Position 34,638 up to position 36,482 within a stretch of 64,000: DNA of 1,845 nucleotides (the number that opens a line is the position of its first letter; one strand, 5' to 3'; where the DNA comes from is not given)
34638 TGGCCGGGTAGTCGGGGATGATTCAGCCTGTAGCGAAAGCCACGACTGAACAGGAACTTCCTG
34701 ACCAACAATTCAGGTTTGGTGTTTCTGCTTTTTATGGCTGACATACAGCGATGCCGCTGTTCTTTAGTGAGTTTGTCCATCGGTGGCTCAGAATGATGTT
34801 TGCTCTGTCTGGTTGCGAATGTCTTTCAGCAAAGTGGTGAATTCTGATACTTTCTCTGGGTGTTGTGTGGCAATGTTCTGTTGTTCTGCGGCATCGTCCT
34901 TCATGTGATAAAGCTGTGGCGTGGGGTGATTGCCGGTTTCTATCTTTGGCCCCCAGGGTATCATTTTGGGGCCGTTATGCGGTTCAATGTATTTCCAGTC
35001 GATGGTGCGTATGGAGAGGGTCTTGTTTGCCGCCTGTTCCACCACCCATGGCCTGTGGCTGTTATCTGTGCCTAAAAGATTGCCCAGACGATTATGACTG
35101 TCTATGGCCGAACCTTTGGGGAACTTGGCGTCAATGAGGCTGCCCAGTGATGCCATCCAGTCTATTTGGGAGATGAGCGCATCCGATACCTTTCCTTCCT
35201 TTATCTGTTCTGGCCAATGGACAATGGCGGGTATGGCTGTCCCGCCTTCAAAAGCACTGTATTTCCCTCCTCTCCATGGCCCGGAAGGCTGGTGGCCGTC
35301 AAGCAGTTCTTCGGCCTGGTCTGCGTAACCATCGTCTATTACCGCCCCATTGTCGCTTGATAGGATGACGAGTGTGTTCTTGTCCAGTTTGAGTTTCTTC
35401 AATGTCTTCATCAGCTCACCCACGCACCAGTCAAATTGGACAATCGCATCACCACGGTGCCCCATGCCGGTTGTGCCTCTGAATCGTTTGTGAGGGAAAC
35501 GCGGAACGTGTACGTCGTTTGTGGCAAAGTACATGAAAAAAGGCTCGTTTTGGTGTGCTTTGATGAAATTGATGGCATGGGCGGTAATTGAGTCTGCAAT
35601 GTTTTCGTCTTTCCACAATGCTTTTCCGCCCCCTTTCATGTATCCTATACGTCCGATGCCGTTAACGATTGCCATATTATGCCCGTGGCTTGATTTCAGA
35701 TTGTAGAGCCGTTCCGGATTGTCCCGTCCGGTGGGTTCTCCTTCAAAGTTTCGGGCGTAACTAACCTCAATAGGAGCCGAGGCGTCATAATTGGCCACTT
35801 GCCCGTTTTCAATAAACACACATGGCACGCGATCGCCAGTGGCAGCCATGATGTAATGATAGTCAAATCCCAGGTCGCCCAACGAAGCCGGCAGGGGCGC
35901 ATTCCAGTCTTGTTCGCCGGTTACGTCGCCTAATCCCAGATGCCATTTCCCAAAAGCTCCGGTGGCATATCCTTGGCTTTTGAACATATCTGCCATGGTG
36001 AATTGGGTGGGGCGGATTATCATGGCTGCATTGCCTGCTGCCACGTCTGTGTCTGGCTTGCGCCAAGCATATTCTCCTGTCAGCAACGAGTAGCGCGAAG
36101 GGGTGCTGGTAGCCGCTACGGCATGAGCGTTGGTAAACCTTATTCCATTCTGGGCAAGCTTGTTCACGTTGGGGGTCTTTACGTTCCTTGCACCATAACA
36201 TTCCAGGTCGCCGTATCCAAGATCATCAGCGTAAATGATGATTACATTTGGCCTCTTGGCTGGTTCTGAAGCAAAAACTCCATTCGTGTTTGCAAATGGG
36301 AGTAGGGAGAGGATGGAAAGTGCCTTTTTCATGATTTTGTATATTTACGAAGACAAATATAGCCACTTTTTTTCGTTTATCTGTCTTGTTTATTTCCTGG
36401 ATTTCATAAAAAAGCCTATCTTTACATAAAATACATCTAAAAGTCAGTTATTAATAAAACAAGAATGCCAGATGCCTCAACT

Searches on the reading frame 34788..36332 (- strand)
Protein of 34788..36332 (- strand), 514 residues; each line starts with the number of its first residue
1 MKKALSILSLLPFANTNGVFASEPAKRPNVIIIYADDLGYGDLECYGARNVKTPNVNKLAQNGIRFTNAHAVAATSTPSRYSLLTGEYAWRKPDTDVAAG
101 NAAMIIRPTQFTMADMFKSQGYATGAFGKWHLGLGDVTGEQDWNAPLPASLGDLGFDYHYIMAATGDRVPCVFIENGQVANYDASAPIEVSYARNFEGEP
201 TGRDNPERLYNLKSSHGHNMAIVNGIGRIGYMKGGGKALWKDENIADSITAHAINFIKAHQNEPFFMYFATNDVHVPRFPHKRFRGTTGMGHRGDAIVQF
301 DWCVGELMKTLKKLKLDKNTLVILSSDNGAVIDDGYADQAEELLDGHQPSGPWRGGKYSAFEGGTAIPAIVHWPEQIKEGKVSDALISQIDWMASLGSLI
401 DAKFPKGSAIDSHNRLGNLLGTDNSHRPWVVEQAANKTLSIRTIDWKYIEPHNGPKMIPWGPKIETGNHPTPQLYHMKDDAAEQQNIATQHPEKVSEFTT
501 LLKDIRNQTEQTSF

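Call 11: search_protein_families(library=pfam, proteins=[window:34788-36332:-], max_evalue=0.001)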
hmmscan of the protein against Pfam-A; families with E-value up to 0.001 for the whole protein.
window:34788-36332:- (514 aa): 3 families
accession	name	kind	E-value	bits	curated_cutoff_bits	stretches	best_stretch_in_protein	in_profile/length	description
PF00884.28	Sulfatase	-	9e-49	166.8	25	1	28-401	1-300/301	Sulfatase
PF01663.27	Phosphodiest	-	1.1e-09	38.8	23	1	293-344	184-236/342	Type I phosphodiesterase / nucleotide pyrophosphatase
PF16347.10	SGSH_C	-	0.0008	20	29.3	0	361-412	12-63/154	N-sulphoglucosamine sulphohydrolase, C-terminal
